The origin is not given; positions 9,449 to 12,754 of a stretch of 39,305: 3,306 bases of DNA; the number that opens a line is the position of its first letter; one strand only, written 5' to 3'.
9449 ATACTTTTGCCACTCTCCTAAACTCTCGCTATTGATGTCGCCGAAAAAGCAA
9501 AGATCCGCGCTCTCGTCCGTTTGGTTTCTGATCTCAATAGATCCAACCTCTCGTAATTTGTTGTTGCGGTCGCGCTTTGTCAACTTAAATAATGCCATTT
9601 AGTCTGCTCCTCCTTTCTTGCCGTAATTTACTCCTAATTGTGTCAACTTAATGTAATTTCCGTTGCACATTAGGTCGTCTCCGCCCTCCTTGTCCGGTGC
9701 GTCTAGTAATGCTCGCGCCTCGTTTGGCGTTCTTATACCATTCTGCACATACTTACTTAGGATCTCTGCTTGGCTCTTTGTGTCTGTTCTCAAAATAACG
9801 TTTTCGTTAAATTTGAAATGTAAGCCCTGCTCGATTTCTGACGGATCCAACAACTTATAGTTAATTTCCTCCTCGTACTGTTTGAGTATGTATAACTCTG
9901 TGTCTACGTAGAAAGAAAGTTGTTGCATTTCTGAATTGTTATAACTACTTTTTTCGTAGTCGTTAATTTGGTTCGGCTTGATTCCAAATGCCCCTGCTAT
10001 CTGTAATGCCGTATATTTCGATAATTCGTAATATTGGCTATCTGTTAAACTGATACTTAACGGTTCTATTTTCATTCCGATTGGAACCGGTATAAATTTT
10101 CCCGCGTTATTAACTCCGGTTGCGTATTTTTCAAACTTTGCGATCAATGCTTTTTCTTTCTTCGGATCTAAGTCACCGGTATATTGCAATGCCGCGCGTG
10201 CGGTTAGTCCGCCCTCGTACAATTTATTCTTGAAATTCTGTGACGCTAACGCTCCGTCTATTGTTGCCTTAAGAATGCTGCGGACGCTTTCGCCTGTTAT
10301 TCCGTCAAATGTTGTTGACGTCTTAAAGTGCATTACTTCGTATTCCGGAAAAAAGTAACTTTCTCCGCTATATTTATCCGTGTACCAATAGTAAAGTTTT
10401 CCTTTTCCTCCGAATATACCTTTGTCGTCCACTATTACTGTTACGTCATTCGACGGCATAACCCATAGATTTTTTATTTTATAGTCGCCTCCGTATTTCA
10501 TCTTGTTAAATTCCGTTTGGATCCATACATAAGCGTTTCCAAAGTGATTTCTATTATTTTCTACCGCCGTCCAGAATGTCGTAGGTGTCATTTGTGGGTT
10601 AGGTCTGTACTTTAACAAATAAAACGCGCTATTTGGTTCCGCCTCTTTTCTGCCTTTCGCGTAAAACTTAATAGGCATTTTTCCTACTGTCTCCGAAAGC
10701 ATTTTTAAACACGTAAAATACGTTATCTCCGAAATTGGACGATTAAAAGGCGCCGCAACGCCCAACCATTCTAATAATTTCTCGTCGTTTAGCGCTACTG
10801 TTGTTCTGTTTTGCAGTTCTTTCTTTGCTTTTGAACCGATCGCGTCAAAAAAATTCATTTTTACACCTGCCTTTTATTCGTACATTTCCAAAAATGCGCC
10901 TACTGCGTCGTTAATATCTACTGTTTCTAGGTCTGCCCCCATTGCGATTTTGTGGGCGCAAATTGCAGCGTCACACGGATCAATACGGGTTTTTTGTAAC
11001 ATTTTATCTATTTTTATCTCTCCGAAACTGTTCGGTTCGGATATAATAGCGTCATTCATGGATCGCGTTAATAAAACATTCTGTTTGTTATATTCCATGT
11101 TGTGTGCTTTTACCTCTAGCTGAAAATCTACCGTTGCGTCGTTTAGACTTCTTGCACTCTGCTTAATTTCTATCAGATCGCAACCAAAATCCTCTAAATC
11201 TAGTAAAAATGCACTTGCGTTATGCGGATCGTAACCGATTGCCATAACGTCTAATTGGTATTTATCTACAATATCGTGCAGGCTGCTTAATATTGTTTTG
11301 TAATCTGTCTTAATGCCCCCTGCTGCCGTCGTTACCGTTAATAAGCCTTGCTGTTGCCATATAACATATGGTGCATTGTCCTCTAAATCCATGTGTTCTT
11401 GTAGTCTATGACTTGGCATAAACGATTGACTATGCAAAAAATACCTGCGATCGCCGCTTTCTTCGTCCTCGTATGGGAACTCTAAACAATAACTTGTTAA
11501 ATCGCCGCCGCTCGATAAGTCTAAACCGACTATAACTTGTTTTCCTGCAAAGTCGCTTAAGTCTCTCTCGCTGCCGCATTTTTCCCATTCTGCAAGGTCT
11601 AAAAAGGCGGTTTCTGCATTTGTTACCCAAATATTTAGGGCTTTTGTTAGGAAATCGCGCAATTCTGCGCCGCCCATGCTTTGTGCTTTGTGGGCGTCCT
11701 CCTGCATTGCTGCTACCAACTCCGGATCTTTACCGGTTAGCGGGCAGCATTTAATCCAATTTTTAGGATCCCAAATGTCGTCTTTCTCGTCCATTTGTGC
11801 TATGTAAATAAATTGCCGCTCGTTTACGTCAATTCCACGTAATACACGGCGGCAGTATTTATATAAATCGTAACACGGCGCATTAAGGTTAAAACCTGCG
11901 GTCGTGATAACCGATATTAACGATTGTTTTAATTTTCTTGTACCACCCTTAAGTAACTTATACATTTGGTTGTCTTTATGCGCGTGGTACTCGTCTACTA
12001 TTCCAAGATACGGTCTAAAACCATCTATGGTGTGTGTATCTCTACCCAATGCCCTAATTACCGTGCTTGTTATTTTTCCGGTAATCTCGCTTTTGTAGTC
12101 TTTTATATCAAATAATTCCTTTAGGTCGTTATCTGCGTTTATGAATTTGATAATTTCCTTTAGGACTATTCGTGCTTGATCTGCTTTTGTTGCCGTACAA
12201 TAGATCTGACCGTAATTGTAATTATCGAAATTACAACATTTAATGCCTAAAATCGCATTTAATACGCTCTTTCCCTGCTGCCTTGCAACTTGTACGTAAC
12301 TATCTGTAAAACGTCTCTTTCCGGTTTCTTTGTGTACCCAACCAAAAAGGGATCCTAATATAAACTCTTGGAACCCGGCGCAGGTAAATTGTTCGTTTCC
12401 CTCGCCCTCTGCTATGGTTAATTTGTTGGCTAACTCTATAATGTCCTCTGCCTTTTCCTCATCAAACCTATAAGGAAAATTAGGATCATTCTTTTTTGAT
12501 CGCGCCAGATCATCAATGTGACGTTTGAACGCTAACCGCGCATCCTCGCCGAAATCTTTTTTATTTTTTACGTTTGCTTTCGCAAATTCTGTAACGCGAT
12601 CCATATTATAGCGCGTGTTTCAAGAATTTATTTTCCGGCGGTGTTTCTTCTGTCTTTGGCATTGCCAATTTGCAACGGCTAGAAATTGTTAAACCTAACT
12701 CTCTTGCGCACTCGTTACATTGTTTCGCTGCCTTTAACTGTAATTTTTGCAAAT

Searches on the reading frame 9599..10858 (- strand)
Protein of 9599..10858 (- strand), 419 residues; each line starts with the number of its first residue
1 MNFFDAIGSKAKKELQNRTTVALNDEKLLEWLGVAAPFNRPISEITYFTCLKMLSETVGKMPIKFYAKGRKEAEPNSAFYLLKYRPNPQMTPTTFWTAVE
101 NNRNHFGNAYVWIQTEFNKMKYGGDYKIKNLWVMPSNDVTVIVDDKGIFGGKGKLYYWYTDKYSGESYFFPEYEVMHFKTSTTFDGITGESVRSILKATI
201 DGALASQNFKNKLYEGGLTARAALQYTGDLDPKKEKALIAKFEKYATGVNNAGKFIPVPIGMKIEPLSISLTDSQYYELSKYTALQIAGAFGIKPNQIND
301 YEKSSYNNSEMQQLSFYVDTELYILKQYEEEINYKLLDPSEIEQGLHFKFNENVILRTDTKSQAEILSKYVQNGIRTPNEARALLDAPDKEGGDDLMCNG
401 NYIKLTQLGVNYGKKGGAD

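Call 35: search_protein_families(library=pfam, proteins=[window:9599-10858:-], max_evalue=0.001)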
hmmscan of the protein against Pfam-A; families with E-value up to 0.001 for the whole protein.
window:9599-10858:- (419 aa): 1 family
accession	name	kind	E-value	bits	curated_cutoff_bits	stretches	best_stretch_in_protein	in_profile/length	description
PF04860.17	Phage_portal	-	1.1e-86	291.3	39.1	1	46-386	2-321/321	Phage portal protein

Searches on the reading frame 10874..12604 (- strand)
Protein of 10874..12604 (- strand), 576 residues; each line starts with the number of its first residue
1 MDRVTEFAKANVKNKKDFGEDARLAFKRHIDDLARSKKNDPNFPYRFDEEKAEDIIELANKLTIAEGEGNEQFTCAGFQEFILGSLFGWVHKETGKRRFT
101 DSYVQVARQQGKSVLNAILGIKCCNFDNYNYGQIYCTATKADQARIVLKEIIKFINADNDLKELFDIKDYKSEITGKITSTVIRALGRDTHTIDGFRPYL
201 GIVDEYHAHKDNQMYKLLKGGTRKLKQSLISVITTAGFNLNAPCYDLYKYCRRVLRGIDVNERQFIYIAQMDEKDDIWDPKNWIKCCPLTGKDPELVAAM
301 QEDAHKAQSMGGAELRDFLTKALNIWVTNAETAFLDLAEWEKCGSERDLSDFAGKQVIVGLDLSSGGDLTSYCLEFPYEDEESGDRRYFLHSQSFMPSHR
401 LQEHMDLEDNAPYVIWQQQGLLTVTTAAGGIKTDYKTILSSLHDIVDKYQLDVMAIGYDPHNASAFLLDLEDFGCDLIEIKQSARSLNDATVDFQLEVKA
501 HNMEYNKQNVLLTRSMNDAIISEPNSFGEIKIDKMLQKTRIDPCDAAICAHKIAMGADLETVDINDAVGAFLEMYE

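Call 35: search_protein_families(library=pfam, proteins=[window:10874-12604:-], max_evalue=0.001)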
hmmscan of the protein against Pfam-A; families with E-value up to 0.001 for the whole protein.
window:10874-12604:- (576 aa): 2 families
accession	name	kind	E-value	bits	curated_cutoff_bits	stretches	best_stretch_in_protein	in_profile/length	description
PF20441.4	TerL_nuclease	-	3.3e-41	141.8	24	1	264-551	7-279/286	Terminase large subunit, endonuclease domain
PF03354.21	TerL_ATPase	-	2.6e-37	128.7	23.7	1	78-252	2-177/178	Terminase large subunit, ATPase domain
